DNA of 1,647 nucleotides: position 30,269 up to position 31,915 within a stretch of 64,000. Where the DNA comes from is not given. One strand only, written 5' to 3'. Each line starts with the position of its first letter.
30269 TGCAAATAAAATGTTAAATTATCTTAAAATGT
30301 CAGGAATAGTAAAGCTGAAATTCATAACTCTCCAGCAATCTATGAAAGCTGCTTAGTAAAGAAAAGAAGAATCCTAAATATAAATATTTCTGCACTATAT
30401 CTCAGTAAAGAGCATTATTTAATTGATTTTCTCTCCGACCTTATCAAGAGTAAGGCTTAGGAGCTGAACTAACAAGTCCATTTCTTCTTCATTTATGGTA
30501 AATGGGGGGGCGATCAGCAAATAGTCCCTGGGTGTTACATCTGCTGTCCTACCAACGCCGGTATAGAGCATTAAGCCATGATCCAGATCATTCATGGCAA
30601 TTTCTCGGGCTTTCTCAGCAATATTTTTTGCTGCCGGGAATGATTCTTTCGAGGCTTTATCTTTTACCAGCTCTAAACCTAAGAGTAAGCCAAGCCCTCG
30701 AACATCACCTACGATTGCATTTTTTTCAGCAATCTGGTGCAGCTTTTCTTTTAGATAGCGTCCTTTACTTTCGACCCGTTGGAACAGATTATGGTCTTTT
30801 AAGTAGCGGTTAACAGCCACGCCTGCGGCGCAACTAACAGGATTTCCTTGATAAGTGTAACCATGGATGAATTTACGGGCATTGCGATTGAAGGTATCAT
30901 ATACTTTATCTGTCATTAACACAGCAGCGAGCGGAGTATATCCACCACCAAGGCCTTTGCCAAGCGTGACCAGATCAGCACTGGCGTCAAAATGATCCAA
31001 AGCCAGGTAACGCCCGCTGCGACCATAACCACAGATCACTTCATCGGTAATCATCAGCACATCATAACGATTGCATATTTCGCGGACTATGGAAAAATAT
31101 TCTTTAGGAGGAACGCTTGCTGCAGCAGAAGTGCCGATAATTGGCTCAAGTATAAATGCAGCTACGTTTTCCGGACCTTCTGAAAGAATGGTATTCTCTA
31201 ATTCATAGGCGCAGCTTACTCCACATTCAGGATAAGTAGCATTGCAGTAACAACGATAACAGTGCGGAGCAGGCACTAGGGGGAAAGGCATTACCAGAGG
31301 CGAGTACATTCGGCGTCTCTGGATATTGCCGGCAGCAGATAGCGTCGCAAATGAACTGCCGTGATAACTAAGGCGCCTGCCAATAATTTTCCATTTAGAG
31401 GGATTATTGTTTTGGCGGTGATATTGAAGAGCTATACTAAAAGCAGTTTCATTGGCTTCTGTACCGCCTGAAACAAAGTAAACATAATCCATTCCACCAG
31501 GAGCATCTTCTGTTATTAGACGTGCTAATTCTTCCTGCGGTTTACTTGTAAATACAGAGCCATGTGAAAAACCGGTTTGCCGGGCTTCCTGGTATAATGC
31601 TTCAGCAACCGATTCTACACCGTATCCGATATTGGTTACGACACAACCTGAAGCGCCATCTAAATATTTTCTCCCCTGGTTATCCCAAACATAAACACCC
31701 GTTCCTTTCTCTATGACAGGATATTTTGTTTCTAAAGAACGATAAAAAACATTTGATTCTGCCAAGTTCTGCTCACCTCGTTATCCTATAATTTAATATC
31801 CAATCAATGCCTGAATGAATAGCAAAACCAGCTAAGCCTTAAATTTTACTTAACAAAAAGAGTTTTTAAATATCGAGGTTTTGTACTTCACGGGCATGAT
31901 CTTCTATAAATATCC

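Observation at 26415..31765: gyrB and gyrA are split by a ~5.5-kb cargo: a class-III aminotransferase plus a TAXI-TRAP transporter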

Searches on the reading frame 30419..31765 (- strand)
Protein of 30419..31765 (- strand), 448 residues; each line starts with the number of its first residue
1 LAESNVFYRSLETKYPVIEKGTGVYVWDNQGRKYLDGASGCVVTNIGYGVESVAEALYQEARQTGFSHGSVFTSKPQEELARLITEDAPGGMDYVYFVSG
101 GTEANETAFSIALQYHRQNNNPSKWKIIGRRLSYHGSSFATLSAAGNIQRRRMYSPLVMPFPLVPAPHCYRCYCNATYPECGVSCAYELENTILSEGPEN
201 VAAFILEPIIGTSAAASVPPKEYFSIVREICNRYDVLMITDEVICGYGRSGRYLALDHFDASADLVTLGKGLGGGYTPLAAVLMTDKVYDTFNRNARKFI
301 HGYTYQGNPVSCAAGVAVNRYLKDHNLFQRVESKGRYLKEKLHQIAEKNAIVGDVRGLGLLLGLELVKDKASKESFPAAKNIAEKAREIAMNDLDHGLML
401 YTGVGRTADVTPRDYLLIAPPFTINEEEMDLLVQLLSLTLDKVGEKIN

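Call 3: search_protein_families(library=pfam, proteins=[window:30419-31765:-])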
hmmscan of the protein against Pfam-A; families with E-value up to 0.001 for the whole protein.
window:30419-31765:- (448 aa): 1 family
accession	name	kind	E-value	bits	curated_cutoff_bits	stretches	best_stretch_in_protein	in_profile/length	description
PF00202.27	Aminotran_3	-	1.7e-90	304.1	30.5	1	17-438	12-401/403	Aminotransferase class-III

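Call 4: search_protein_families(library=ncbifam, proteins=[window:30419-31765:-])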
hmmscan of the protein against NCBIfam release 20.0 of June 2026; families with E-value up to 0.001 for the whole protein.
window:30419-31765:- (448 aa): 69 families (the best 25 are shown)
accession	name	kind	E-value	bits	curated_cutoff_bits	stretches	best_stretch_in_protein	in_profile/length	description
NF005375.0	PRK06917.1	equivalog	2.8e-144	481.2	535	1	8-446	8-442/448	aspartate aminotransferase family protein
NF005685.0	PRK07483.1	equivalog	1.6e-127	426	485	1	4-444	2-439/444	aspartate aminotransferase family protein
NF005102.0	PRK06541.1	equivalog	2e-112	376.1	574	1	12-444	32-457/460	aspartate aminotransferase family protein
NF005682.0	PRK07480.1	subfamily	9.9e-106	354.1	510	1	16-447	37-456/459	aminotransferase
NF005812.0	PRK07678.1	subfamily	2.2e-100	336.4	488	1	16-442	31-449/451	aminotransferase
NF005683.0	PRK07481.1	subfamily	2.9e-98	329.8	575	1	15-443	29-450/453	hypothetical protein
NF005684.0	PRK07482.1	subfamily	5.3e-96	322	687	1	12-446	30-458/464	hypothetical protein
NF004767.0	PRK06105.1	subfamily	5.3e-93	312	517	1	17-446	33-453/460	aminotransferase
NF005447.0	PRK07036.1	equivalog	1.3e-90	304.3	618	1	13-445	34-457/468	aminotransferase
NF004718.0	PRK06062.1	subfamily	4.1e-87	292.6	472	1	15-445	39-451/454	hypothetical protein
NF052567.1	OmAmTferAptACaul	equivalog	7.9e-87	291.8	500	1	14-443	18-431/431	omega-aminotransferase AptA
TIGR00508.1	bioA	equivalog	4.6e-83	279.1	405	1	14-436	13-414/419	adenosylmethionine--8-amino-7-oxononanoate transaminase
NF049939.1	HyAminethphonNHLyPbfA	equivalog_domain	1.3e-79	267.8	525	1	17-441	46-440/442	(R)-1-hydroxy-2-aminoethylphosphonate ammonia-lyase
NF004625.0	PRK05965.1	subfamily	9e-79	265.3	729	1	8-445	21-450/460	hypothetical protein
NF005993.0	PRK08117.1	subfamily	2.3e-77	260.5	574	1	10-443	19-430/433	aspartate aminotransferase family protein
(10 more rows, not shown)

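Call 17: search_solved_structures(query=window:30419-31765:-, max_evalue=1e-20)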
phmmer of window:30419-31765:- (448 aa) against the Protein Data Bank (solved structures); distinct sequences matched with E-value up to 1e-20: 147 (the best 60 are shown).
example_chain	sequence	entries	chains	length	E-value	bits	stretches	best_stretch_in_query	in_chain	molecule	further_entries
3i4j_A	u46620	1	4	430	4.5e-83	282.6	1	4-442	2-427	Aminotransferase, class III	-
9qc2_A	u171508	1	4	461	1.6e-80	274.2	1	14-440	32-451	Aspartate aminotransferase family protein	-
9j4z_A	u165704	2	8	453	3.3e-80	273.1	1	8-443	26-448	Polyamine:pyruvate transaminase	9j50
9qgh_A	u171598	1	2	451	4.9e-80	272.6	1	14-437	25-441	Aspartate aminotransferase family protein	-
9gh9_A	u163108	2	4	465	4.9e-80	272.6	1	14-440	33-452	Aspartate aminotransferase family protein | Streptomyces aminotransferase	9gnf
6hx9_B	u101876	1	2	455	1.1e-79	271.4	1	8-443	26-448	Aspartate aminotransferase family protein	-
6io1_A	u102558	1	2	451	5.1e-79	269.2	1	17-441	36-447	Aminotransferase, class III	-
5kr5_A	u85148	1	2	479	1.6e-78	267.6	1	17-445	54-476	4-aminobutyrate transaminase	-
5kr6_A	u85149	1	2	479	3.9e-78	266.3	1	16-446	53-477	4-aminobutyrate transaminase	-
3n5m_A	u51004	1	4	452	5.7e-78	265.8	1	19-442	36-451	Adenosylmethionine-8-amino-7-oxononanoate aminotransferase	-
5kqw_A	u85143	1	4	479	2.6e-77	263.6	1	17-446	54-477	4-aminobutyrate transaminase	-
5kr4_A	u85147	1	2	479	2.2e-76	260.6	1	17-446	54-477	4-aminobutyrate transaminase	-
5ti8_A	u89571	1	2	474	2.3e-76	260.5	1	8-442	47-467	Aminotransferase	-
5kr3_A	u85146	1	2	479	1.8e-75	257.6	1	17-446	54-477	4-aminobutyrate transaminase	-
5kqu_A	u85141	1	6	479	1e-73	251.8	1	17-444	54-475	4-aminobutyrate transaminase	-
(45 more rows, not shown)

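Call 21: find_homologous_proteins(query=window:30422-31765:-, max_evalue=1e-30)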
Query seq(448 aa) (448 aa): 6807 proteins with E <= 1e-30 among 8000 candidates; the best 120 are listed.
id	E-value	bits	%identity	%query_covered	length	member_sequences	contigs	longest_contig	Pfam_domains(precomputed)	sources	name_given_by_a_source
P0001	6.4e-275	930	90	100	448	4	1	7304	PF00202.28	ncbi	-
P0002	1.2e-249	846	80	100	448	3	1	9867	PF00202.28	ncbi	-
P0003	2.5e-240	816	77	100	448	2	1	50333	PF00202.28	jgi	-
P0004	1.8e-231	787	75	99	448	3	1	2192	PF00202.28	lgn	-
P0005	3.0e-226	769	73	100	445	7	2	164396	PF00202.28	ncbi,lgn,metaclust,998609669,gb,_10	metaclust:\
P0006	1.5e-225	767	72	100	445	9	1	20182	PF00202.28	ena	-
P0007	2.9e-224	763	72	100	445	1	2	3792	PF00202.28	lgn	-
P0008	3.3e-224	763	72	100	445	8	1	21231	PF00202.28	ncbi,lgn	-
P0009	7.2e-222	755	72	99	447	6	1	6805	PF00202.28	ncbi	-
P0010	4.6e-221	752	70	100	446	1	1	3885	PF00202.28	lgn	-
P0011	1.2e-219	748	71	100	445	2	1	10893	PF00202.28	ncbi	-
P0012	1.7e-216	737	70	100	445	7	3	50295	PF00202.28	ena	-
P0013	1.9e-215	734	69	100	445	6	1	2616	PF00202.28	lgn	-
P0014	4.9e-214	729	70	100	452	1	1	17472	PF00202.28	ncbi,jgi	-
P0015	2.3e-210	717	67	100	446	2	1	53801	PF00202.28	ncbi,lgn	-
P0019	2.1e-190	651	65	100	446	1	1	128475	PF00202.28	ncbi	-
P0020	6.9e-190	649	62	100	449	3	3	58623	PF00202.28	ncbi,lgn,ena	-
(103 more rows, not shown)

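Call 22: find_encoding_contigs(protein=P0003, flank=10000, max_places=1)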
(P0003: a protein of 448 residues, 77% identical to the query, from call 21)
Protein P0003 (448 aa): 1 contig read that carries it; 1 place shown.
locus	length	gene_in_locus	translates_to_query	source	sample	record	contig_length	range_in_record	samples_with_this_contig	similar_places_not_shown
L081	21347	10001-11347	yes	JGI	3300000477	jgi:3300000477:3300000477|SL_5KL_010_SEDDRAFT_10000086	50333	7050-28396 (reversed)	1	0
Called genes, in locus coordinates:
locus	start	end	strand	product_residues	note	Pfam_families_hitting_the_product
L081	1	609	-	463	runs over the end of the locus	PF10396:TrmE_N, PF12631:MnmE_helical, PF03193:RsgA_GTPase (faint), PF00009:GTP_EFTU (faint), PF00350:Dynamin_N (faint), PF01926:MMR_HSR1, PF02421:FeoB_N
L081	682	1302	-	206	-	PF14804:Jag_N, PF13083:KH_KhpA-B, PF01424:R3H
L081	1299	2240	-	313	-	PF02096:60KD_IMP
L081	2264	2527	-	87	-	PF01809:YidD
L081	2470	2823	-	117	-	PF00825:Ribonuclease_P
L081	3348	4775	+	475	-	PF11638:DnaA_N, PF28557:DUF8439 (weak), PF00308:Bac_DnaA, PF01695:IstB_IS21, PF00004:AAA (weak), PF08299:Bac_DnaA_C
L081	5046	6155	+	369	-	PF00712:DNA_pol3_beta, PF02767:DNA_pol3_beta_2, PF02768:DNA_pol3_beta_3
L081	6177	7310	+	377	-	PF02463:SMC_N, PF13175:AAA_15, PF13476:AAA_23, PF13304:AAA_21 (weak)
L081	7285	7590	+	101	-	PF05258:DciA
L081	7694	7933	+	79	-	PF04025:RemA-like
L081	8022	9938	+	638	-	PF02518:HATPase_c, PF00204:DNA_gyraseB, PF01751:Toprim, PF00986:DNA_gyraseB_C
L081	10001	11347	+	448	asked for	PF00202:Aminotran_3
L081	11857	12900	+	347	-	PF16868:NMT1_3, PF09084:NMT1 (weak)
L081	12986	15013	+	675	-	PF06808:DctM, PF11874:DUF3394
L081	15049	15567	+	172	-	PF08905:DUF1850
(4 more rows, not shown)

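Call 23: find_encoding_contigs(protein=P0005, flank=10000, max_places=1)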
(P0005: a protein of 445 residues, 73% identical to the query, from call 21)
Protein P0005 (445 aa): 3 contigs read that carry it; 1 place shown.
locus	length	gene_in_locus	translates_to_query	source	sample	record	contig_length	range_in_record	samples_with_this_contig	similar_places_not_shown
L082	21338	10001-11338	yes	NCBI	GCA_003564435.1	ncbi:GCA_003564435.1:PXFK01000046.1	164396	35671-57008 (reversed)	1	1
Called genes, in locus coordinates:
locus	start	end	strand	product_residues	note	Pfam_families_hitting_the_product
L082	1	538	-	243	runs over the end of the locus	-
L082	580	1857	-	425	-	PF06808:DctM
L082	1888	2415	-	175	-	PF04290:DctQ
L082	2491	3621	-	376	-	PF03480:DctP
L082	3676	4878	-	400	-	PF01546:Peptidase_M20, PF07687:M20_dimer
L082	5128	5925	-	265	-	PF09339:HTH_IclR, PF12802:MarR_2 (weak), PF01614:IclR_C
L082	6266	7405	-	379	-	PF01555:N6_N4_Mtase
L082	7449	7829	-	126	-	PF01042:Ribonuc_L-PSP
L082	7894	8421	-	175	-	PF00404:Dockerin_1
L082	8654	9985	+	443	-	PF07690:MFS_1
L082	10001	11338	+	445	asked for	PF00202:Aminotran_3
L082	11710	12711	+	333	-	PF16868:NMT1_3, PF09084:NMT1 (weak)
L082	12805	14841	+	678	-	PF06808:DctM, PF11874:DUF3394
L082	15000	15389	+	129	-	PF08905:DUF1850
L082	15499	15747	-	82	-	PF12840:HTH_20, PF01022:HTH_5, PF12802:MarR_2 (weak), PF13412:HTH_24 (weak), PF01325:Fe_dep_repress (weak)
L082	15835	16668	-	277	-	PF05853:BKACE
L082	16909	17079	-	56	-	-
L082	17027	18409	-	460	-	PF01212:Beta_elim_lyase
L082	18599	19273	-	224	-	PF00702:Hydrolase, PF12710:HAD (weak), PF13419:HAD_2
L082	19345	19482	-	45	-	-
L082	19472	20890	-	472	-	PF00375:SDF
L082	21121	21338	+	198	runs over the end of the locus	PF01553:Acyltransferase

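Call 24: find_encoding_contigs(protein=P0015, flank=10000, max_places=1)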
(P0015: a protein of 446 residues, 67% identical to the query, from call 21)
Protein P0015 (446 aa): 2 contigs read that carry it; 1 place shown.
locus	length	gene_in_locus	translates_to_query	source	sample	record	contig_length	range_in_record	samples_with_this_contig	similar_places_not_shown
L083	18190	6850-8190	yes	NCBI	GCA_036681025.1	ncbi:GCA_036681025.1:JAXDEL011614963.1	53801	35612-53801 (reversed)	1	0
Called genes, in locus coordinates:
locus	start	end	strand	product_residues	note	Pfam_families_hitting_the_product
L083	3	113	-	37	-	?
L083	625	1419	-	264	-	PF09339:HTH_IclR, PF12802:MarR_2 (weak), PF13412:HTH_24 (faint), PF13463:HTH_27 (weak), PF25213:HVO_A0261_N (faint), PF01614:IclR_C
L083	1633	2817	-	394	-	PF01555:N6_N4_Mtase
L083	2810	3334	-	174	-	PF00036:EF-hand_1 (faint), PF00404:Dockerin_1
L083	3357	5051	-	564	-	PF02770:Acyl-CoA_dh_M (weak), PF00441:Acyl-CoA_dh_1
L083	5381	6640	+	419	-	PF00083:Sugar_tr (weak), PF07690:MFS_1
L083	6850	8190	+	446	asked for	PF00202:Aminotran_3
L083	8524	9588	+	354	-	-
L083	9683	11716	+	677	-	PF06808:DctM, PF11874:DUF3394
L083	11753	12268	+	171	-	PF08905:DUF1850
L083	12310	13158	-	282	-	PF05853:BKACE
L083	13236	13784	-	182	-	PF09719:C_GCAxxG_C_C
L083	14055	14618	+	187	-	PF01553:Acyltransferase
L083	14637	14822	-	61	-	-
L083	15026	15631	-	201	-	PF21447:Ppx-GppA_III, PF24391:HD-CE (weak)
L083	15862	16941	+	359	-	PF03976:PPK2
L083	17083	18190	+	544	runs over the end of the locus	PF02541:Ppx-GppA, PF21447:Ppx-GppA_III, PF01966:HD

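Call 26: find_related_loci(query=window:30422-31765:-, collection=metagenome_contigs, flank=10000)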
Query seq(448 aa) (448 aa) in metagenome_contigs; peptide patterns used: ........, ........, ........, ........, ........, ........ (x = any residue, [..] = any of these).
74 stretches matched a pattern; 15 encode a relative of the query (tblastn E <= 1e-3); 15 distinct loci.
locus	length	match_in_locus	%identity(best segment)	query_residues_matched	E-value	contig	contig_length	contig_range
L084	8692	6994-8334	80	1-447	0e+0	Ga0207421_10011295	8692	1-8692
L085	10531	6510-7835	71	4-448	0e+0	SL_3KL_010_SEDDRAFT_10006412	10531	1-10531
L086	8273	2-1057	71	93-447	3e-173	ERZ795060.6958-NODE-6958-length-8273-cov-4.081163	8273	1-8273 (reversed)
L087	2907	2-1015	70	107-447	3e-173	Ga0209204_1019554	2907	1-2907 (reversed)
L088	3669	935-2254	39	6-447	3e-117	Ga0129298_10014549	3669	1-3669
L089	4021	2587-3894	41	6-440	5e-116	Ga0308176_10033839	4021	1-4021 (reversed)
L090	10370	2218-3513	40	6-436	1e-110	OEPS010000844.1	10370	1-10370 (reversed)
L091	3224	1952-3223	40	6-428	8e-110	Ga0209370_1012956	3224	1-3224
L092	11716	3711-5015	36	6-443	3e-91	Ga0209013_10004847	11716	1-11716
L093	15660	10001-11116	30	17-442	2e-56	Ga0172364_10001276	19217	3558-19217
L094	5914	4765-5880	30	14-437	1e-50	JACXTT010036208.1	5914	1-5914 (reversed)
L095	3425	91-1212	30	19-437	4e-47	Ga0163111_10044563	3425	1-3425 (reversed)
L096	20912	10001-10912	28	18-346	2e-21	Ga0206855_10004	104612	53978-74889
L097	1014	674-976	31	13-115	4e-14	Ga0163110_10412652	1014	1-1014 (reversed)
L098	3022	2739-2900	50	16-69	2e-11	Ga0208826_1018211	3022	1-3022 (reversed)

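Call 32: search_protein_families(library=pfam, proteins=[L085:121-1323:+, L085:1746-3035:+, L085:3118-3891:+, L085:3891-4592:+, L085:4609-5487:+, L085:5488-6462:+, L085:7861-9663:+, L085:9805-10158:+, L086:1101-2870:+, L086:2901-3254:+])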
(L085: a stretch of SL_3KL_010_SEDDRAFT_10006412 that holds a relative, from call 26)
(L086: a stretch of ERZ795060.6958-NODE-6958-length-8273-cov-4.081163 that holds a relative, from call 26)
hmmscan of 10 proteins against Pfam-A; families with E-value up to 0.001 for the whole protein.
L085:121-1323:+ (400 aa): 3 families
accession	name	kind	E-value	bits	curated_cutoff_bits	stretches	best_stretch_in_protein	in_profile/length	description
PF00108.29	Thiolase_N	-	3e-83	279.6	26.4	1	4-265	1-259/260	Thiolase, N-terminal domain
PF02803.24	Thiolase_C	-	9.5e-46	154.9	27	1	274-396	2-122/123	Thiolase, C-terminal domain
PF00109.32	ketoacyl-synt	-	1.3e-05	25.4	20.8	1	80-125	166-211/252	Beta-ketoacyl synthase, N-terminal domain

L085:1746-3035:+ (429 aa): 3 families
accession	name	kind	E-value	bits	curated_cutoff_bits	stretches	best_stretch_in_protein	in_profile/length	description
PF13458.12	Peripla_BP_6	-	2.1e-62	212.2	31.7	1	49-398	1-335/343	Periplasmic binding protein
PF13433.12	Peripla_BP_5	-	6.3e-33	114.8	27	1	51-409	2-344/363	Periplasmic binding protein domain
PF01094.35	ANF_receptor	-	7.2e-13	48.7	25.4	1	74-365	7-299/353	Receptor family ligand binding region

L085:3118-3891:+ (257 aa): 5 families
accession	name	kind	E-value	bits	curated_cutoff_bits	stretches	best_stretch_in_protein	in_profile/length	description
PF00005.33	ABC_tran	-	3.5e-29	102.6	25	1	28-183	2-137/137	ABC transporter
PF13304.12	AAA_21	-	7.7e-08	33.2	27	0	154-214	237-299/304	AAA domain, putative AbiEii toxin, Type IV TA system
PF12399.14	BCA_ABC_TP_C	-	3.3e-07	30.2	25.5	1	233-255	2-24/27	Branched-chain amino acid ATP-binding cassette transporter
PF13476.12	AAA_23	-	7.4e-05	23.9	27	1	24-58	7-40/201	AAA domain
PF13175.12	AAA_15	-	0.00058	20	32.1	0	24-55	11-41/374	AAA ATPase domain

L085:3891-4592:+ (233 aa): 2 families
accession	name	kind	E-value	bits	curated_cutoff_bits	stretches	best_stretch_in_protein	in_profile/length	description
PF00005.33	ABC_tran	-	1e-33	117.3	25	1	17-162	1-136/137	ABC transporter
PF13304.12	AAA_21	-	1e-06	29.5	27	0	125-185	228-292/304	AAA domain, putative AbiEii toxin, Type IV TA system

L085:4609-5487:+ (292 aa): 1 family
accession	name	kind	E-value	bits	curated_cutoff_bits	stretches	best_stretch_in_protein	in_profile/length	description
PF02653.21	BPD_transp_2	-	6.8e-35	120.9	26.8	1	7-277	1-268/269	Branched-chain amino acid transport system / permease component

L085:5488-6462:+ (324 aa): 1 family
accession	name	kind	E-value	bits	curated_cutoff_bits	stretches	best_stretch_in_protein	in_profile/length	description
PF02653.21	BPD_transp_2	-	4.9e-37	128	26.8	1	42-298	3-268/269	Branched-chain amino acid transport system / permease component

L085:7861-9663:+ (600 aa): 2 families
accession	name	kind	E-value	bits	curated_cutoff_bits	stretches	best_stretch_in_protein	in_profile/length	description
PF01314.23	AFOR_C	-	3.9e-113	378.9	27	1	231-594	3-376/385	Aldehyde ferredoxin oxidoreductase, domains 2 & 3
PF02730.20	AFOR_N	-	1.1e-73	247.6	29.8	1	16-215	1-198/199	Aldehyde ferredoxin oxidoreductase, N-terminal domain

L085:9805-10158:+ (117 aa): 1 family
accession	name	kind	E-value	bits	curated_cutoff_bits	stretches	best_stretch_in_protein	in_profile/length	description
PF12986.12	DUF3870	-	3.5e-23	82.1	22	1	15-106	1-93/94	Domain of unknown function (DUF3870)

L086:1101-2870:+ (589 aa): 2 families
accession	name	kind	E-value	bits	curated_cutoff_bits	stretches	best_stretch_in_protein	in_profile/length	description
PF01314.23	AFOR_C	-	3.4e-113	379.1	27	1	224-587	3-376/385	Aldehyde ferredoxin oxidoreductase, domains 2 & 3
PF02730.20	AFOR_N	-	4.1e-74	249.1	29.8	1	9-208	1-198/199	Aldehyde ferredoxin oxidoreductase, N-terminal domain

L086:2901-3254:+ (117 aa): 1 family
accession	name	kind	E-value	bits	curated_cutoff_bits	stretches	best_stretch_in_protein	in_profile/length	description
PF12986.12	DUF3870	-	1.8e-26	92.6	22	1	20-111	1-93/94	Domain of unknown function (DUF3870)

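Call 57: find_encoding_contigs(protein=P0019, flank=8000, max_places=1)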
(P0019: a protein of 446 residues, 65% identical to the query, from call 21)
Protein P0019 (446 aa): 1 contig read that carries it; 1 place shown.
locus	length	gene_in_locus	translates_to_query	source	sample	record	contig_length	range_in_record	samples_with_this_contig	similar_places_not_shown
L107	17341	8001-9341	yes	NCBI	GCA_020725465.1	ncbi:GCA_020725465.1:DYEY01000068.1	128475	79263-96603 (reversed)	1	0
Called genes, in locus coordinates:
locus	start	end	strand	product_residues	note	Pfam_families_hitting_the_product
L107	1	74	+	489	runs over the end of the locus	PF01425:Amidase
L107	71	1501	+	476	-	PF02934:GatB_N, PF02637:GatB_Yqey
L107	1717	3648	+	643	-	PF06506:PrpR_N, PF00989:PAS, PF07728:AAA_5 (faint), PF13188:PAS_8 (weak), PF00158:Sigma54_activat, PF14532:Sigma54_activ_2, PF25601:AAA_lid_14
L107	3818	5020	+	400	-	PF02771:Acyl-CoA_dh_N, PF02770:Acyl-CoA_dh_M, PF00441:Acyl-CoA_dh_1, PF08028:Acyl-CoA_dh_2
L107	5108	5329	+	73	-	PF00037:Fer4 (faint), PF12797:Fer4_2 (faint), PF13237:Fer4_10, PF14697:Fer4_21 (weak), PF12838:Fer4_7 (weak), PF13187:Fer4_9 (weak), PF13484:Fer4_16 (faint)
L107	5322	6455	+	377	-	PF01855:POR_N, PF17147:PFOR_II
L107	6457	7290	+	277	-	PF02775:TPP_enzyme_C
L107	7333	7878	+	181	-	PF01558:POR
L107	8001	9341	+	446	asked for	PF00202:Aminotran_3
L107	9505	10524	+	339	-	-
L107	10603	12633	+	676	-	PF06808:DctM, PF11874:DUF3394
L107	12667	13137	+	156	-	PF08905:DUF1850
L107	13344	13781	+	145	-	PF01243:PNPOx_N, PF12900:Pyridox_ox_2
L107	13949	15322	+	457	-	PF01212:Beta_elim_lyase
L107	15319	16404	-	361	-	PF13450:NAD_binding_8 (weak)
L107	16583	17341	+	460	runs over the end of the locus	PF00989:PAS, PF08448:PAS_4 (weak), PF00158:Sigma54_activat, PF14532:Sigma54_activ_2, PF00004:AAA (weak), PF07724:AAA_2 (weak), PF25601:AAA_lid_14, PF02954:HTH_8, +2 more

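Call 58: find_encoding_contigs(protein=P0020, flank=8000, max_places=1)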
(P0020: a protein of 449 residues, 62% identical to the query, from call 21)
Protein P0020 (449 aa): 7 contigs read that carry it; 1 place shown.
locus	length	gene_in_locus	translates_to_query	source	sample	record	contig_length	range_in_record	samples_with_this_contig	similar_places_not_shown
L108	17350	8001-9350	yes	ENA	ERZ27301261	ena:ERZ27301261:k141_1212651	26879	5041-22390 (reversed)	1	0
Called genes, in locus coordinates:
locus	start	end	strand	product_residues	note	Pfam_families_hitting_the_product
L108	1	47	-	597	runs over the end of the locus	PF13185:GAF_2 (weak), PF00989:PAS, PF08448:PAS_4, PF13426:PAS_9, PF00158:Sigma54_activat, PF14532:Sigma54_activ_2, PF07728:AAA_5 (weak), PF25601:AAA_lid_14, +1 more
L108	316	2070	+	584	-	PF00202:Aminotran_3, PF12837:Fer4_6 (faint), PF13484:Fer4_16 (faint), PF12838:Fer4_7 (weak), PF12838:Fer4_7 (weak), PF13187:Fer4_9, PF13237:Fer4_10, PF00037:Fer4 (weak), +4 more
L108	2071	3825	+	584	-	PF02730:AFOR_N, PF01314:AFOR_C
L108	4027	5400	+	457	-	PF03553:Na_H_antiporter, PF03606:DcuC (weak)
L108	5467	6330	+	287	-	PF00795:CN_hydrolase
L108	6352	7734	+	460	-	PF07969:Amidohydro_3 (weak), PF01979:Amidohydro_1, PF07969:Amidohydro_3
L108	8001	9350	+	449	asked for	PF00202:Aminotran_3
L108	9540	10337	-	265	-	PF01177:Asp_Glu_race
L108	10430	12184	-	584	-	PF02730:AFOR_N, PF01314:AFOR_C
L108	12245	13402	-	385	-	PF00155:Aminotran_1_2, PF00266:Aminotran_5 (weak), PF01041:DegT_DnrJ_EryC1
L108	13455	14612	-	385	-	PF00890:FAD_binding_2, PF01266:DAO, PF07992:Pyr_redox_2 (faint), PF13738:Pyr_redox_3 (faint)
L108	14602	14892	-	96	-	PF17806:SO_alpha_A3, PF04324:Fer2_BFD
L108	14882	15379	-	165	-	PF00037:Fer4 (weak)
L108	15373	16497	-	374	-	PF01262:AlaDh_PNT_C (faint), PF13738:Pyr_redox_3 (faint), PF00070:Pyr_redox (faint), PF00890:FAD_binding_2 (weak), PF01266:DAO, PF07992:Pyr_redox_2, PF12831:FAD_oxidored, PF13450:NAD_binding_8 (weak), +3 more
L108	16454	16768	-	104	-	PF13510:Fer2_4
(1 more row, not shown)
